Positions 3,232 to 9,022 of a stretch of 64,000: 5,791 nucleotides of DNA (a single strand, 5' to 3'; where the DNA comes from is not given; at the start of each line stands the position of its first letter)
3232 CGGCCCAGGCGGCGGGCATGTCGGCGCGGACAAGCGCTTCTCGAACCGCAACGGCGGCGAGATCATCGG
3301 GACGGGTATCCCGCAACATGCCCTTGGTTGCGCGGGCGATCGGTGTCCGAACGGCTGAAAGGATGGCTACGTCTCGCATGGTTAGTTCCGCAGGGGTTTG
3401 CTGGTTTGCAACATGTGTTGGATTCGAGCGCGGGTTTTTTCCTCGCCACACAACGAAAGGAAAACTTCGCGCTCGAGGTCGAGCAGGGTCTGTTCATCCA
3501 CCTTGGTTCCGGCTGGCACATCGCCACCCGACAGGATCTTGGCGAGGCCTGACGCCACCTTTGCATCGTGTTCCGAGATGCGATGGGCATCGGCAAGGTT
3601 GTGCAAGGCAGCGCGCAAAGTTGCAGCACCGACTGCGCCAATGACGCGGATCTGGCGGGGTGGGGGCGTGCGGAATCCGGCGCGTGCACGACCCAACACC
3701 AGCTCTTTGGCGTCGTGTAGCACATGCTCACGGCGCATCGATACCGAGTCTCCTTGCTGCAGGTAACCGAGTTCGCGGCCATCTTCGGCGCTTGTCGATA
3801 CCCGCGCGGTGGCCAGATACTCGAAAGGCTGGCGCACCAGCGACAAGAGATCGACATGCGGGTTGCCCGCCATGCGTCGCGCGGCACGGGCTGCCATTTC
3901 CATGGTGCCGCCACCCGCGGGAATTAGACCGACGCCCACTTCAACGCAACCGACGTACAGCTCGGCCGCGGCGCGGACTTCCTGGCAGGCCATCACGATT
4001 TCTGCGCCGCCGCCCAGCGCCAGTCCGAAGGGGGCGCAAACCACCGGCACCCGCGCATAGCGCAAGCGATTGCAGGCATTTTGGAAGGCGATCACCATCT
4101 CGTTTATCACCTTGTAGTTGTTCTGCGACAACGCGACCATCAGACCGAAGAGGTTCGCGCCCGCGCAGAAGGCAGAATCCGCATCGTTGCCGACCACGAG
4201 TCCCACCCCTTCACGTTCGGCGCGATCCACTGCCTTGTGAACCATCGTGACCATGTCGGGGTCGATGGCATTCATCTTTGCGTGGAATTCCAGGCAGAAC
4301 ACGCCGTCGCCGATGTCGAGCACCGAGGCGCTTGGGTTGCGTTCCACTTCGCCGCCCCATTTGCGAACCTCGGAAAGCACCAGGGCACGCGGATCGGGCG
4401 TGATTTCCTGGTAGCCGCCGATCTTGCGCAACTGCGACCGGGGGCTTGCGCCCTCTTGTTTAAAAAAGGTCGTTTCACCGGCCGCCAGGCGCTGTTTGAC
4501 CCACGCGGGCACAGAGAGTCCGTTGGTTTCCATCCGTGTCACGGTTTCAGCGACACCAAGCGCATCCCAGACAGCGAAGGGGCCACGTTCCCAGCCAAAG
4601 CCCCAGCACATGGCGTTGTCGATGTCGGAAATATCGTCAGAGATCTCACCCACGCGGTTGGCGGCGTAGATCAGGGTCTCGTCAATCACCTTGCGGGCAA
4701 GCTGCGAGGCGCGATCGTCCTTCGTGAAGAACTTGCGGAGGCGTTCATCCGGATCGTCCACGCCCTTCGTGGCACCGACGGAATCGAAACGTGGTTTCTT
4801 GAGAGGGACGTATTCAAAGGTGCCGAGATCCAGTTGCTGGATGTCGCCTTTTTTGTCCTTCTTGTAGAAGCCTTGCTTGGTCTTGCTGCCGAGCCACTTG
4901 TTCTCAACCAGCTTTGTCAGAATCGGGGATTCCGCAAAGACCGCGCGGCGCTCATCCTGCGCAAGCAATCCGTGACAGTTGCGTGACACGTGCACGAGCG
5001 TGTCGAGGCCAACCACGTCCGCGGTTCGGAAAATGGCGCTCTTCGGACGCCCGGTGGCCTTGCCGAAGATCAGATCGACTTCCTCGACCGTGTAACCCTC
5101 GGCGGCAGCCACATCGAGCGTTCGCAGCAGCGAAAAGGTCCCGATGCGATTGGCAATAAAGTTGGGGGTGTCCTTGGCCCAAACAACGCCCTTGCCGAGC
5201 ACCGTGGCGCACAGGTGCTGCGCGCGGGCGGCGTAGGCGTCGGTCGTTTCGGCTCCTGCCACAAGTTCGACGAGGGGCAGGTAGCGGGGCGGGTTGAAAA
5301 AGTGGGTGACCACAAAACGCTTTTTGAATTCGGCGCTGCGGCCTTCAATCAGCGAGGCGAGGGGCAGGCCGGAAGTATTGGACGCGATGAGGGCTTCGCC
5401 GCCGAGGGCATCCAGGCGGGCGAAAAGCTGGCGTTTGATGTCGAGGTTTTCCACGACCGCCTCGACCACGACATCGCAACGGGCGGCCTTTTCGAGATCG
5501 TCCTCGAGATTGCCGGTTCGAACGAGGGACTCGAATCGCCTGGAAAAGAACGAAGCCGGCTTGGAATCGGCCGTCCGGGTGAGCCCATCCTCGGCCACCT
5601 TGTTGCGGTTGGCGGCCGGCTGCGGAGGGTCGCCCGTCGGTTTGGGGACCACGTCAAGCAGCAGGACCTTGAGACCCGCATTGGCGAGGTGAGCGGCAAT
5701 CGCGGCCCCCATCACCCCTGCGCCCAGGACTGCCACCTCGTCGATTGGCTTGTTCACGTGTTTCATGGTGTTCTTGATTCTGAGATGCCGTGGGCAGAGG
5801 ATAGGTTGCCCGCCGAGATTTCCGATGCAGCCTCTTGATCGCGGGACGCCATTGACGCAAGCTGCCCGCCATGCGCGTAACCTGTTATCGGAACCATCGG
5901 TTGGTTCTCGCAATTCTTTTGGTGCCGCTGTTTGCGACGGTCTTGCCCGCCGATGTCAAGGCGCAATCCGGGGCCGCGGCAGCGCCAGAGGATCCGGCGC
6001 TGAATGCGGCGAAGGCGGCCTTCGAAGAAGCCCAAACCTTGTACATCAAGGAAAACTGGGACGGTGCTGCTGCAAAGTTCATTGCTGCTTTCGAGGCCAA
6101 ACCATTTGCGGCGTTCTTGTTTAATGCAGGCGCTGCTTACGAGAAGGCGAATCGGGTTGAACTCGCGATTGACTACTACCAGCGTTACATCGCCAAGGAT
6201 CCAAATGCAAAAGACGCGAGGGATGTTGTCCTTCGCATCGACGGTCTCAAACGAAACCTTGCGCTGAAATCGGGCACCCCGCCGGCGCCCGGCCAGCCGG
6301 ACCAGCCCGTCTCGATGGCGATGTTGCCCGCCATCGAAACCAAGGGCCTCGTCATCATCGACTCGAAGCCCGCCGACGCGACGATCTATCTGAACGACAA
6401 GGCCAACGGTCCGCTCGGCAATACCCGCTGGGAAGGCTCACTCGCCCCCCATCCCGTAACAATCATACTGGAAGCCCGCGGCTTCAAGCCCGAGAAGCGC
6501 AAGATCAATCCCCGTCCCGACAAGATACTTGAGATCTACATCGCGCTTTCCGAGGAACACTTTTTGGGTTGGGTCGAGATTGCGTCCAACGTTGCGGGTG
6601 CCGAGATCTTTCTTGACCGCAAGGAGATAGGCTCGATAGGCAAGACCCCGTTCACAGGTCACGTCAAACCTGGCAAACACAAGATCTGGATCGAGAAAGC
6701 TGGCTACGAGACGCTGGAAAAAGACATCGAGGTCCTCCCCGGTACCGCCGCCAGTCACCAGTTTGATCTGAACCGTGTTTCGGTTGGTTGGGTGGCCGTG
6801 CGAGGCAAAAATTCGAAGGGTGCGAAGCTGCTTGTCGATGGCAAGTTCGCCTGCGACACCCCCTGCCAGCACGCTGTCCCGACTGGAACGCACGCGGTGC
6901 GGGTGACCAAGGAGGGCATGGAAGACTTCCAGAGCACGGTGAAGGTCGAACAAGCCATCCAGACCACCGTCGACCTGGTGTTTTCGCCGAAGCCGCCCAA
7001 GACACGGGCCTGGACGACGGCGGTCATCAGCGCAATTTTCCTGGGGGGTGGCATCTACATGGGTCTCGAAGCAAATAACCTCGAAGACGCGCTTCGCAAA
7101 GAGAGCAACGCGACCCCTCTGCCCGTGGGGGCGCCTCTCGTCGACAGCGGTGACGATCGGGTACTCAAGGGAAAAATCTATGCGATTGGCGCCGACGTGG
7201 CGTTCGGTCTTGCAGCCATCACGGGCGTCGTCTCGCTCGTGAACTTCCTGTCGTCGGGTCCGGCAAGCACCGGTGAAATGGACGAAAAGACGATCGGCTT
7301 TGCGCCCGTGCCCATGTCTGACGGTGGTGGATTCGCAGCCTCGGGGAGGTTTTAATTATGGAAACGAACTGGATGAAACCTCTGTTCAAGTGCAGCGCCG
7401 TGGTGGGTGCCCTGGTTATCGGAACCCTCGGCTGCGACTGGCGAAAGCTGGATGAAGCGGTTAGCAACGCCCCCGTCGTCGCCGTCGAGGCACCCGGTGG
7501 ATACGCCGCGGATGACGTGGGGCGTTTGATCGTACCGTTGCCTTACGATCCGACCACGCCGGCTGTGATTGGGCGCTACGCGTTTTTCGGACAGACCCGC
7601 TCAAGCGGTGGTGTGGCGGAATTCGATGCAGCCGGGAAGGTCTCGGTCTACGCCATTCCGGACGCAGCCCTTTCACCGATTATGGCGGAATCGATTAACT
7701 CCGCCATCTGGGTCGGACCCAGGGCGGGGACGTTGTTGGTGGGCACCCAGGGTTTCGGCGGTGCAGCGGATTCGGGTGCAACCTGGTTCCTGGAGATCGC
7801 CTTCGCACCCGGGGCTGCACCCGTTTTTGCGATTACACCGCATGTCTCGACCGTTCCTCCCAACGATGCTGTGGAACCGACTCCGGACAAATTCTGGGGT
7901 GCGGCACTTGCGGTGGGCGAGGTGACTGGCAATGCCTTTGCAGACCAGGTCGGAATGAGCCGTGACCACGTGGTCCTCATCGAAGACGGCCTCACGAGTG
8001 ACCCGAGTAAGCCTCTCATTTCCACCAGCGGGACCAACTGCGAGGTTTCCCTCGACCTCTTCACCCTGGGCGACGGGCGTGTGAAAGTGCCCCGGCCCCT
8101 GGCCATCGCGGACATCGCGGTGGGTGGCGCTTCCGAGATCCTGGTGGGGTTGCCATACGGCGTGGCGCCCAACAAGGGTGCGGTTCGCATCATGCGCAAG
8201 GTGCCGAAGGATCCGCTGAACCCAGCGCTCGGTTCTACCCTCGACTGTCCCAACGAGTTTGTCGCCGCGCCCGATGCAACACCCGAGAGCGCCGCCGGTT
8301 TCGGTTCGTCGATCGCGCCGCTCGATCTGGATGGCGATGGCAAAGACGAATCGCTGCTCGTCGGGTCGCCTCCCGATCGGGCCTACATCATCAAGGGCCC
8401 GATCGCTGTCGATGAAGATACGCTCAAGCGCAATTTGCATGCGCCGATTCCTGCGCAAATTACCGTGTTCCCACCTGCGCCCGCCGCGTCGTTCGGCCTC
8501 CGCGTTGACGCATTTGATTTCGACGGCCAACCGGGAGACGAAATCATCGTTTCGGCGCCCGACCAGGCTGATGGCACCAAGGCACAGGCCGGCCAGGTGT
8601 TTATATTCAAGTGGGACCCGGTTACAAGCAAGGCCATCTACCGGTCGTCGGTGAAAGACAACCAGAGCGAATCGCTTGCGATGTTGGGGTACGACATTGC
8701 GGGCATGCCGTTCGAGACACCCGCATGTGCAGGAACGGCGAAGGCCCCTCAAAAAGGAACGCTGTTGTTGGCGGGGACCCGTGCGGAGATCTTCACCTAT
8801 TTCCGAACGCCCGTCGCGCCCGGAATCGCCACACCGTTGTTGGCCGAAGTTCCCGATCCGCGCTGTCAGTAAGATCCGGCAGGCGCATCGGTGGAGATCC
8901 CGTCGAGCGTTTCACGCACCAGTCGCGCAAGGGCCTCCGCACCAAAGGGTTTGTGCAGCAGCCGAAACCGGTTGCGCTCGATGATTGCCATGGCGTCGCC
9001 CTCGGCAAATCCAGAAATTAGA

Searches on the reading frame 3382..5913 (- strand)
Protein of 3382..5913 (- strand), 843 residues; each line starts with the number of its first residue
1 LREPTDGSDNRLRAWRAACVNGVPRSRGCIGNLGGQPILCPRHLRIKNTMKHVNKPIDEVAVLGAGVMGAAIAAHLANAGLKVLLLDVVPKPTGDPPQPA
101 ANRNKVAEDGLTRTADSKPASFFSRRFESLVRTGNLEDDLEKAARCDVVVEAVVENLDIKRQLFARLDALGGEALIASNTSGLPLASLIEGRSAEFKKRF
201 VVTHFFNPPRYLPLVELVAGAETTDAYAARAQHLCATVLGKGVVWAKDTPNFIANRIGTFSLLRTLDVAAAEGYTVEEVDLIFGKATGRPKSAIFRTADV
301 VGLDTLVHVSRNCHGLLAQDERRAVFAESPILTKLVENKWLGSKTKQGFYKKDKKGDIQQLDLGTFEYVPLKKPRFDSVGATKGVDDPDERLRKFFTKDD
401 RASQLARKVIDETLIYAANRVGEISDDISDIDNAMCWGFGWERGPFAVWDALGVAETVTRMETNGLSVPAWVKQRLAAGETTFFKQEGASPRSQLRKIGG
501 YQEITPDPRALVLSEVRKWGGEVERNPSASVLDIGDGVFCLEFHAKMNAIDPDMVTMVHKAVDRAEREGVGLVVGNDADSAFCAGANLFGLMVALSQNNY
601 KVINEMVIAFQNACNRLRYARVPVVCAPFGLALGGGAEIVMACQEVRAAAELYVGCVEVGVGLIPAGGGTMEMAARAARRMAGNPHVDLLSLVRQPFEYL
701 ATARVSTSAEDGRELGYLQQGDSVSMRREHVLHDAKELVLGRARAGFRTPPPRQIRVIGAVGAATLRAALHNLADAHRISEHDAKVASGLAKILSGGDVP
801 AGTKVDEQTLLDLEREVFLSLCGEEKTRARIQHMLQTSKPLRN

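Call 90: search_protein_families(library=pfam, proteins=[window:3382-5913:-], max_evalue=0.00001)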
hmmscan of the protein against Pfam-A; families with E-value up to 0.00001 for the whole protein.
window:3382-5913:- (843 aa): 4 families
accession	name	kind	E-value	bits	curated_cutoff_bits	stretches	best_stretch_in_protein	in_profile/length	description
PF02737.24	3HCDH_N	-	8e-43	146.9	22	1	59-248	1-179/180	3-hydroxyacyl-CoA dehydrogenase, NAD binding domain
PF00725.27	3HCDH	-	1e-18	68.1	22.1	1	252-351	2-96/97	3-hydroxyacyl-CoA dehydrogenase, C-terminal domain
PF00378.25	ECH_1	-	1e-11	45.1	27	1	537-682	5-149/251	Enoyl-CoA hydratase/isomerase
PF16113.10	ECH_2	-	5.5e-10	39.7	27.2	1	538-672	3-138/335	Enoyl-CoA hydratase/isomerase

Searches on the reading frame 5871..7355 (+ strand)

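Call 90: search_protein_families(library=pfam, proteins=[window:5871-7355:+], max_evalue=0.00001)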
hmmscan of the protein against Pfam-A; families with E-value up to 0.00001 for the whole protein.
window:5871-7355:+ (494 aa): 3 families
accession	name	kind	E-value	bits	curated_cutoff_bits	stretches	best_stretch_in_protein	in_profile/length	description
PF08308.17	PEGA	-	6.4e-33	112.9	20.8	2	314-373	9-69/71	PEGA domain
PF13620.12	CarboxypepD_reg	-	5.2e-06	27.2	32.3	0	335-370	44-80/82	Carboxypeptidase regulatory-like domain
PF13432.12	TPR_16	-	5.9e-06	27.1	32.7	1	52-113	2-64/65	Tetratricopeptide repeat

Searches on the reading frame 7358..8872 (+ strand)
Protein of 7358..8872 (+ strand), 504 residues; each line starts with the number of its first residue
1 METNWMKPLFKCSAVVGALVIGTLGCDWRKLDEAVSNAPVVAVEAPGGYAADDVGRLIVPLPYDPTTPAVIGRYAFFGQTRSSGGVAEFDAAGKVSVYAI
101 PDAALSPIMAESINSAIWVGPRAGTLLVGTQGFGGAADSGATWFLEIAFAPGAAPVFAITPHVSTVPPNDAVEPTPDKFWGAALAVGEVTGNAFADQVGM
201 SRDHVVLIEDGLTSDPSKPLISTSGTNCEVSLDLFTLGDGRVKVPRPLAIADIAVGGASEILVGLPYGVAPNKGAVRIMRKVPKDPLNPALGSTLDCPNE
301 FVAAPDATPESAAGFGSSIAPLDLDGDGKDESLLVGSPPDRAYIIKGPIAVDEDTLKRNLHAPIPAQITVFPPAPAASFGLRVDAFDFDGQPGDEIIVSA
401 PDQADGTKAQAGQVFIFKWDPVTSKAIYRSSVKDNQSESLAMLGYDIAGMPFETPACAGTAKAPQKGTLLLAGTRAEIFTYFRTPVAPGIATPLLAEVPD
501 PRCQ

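Call 90: search_protein_families(library=pfam, proteins=[window:7358-8872:+], max_evalue=0.00001)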
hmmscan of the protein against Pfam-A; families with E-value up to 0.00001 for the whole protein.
window:7358-8872:+ (504 aa): 1 family
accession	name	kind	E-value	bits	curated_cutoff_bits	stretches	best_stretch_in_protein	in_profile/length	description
PF01839.29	FG-GAP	-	9.2e-06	25.9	22.1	1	315-339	1-24/37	FG-GAP repeat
